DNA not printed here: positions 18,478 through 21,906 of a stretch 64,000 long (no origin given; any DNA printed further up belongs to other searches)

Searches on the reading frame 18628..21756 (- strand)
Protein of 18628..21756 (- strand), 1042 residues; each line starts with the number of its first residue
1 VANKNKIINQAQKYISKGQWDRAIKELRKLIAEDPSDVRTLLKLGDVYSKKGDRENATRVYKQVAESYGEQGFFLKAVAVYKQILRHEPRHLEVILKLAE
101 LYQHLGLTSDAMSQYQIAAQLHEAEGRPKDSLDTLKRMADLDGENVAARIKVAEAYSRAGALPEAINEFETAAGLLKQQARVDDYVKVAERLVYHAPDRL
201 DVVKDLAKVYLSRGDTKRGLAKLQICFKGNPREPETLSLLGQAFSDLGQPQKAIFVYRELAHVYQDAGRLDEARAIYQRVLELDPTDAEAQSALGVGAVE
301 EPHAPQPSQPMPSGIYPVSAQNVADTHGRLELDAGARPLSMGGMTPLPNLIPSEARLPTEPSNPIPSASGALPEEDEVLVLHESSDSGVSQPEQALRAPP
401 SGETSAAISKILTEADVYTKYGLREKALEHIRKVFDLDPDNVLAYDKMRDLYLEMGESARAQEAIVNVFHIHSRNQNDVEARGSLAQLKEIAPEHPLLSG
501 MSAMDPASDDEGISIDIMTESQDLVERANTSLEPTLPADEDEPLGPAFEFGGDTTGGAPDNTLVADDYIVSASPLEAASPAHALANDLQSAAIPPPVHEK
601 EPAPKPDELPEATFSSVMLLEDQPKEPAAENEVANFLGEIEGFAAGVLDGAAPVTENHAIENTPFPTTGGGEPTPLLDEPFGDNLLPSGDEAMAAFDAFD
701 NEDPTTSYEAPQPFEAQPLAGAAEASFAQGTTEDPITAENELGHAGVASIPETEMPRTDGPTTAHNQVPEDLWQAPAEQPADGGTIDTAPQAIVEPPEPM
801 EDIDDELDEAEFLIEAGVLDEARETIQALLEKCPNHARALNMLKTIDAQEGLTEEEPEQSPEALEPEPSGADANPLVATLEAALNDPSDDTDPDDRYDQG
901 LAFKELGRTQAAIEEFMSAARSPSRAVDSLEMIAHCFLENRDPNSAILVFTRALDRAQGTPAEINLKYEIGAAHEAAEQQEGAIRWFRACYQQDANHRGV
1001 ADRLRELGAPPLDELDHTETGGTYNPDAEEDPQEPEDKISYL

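Call 33: search_protein_families(library=pfam, proteins=[window:18628-21756:-], max_evalue=0.00001)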
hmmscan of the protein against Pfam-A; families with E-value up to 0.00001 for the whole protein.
window:18628-21756:- (1042 aa): 21 families
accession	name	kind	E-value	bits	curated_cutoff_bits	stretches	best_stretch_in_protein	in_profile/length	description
PF14559.12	TPR_19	-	3.5e-33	114.2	25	0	15-67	2-54/68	Tetratricopeptide repeat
PF13428.12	TPR_14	-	8.4e-33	109.9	23.5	0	257-295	4-42/44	Tetratricopeptide repeat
PF13432.12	TPR_16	-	2.8e-27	95.2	32.7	0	897-959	1-63/65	Tetratricopeptide repeat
PF07719.23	TPR_2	-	8.3e-26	88.4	27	0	256-287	3-34/34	Tetratricopeptide repeat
PF13431.12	TPR_17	-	1.8e-22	78.1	24.4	0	28-53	3-28/34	Tetratricopeptide repeat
PF13181.12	TPR_8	-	5.9e-22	76.3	25.7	0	260-286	7-33/34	Tetratricopeptide repeat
PF13414.12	TPR_11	-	2e-21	75.8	26.8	2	13-52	3-42/42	TPR repeat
PF00515.34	TPR_1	-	4.5e-18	64.7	27.8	0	257-287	4-34/34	Tetratricopeptide repeat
PF13176.12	TPR_7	-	7.7e-18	63.5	27.9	0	259-288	4-33/36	Tetratricopeptide repeat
PF13174.12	TPR_6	-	2.5e-16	59.6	26.3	0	40-68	2-30/33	Tetratricopeptide repeat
PF13424.12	TPR_12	-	4e-15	56.2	30.1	0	257-284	6-33/77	Tetratricopeptide repeat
PF12895.13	ANAPC3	-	2.4e-14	53.8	27.2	0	179-259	2-81/82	Anaphase-promoting complex, cyclosome, subunit 3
PF13371.12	TPR_9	-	1.2e-13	51.3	35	0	178-234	7-63/73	Tetratricopeptide repeat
PF23914.1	TPR_CcmH_CycH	-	1.4e-09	38.4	42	0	254-304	87-137/158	Cytochrome c-type biogenesis protein H TPR domain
PF25064.1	ARM_TT21_5th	-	2.5e-09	37.9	27.8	0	76-121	19-64/117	TT21 fifth ARM repeats domain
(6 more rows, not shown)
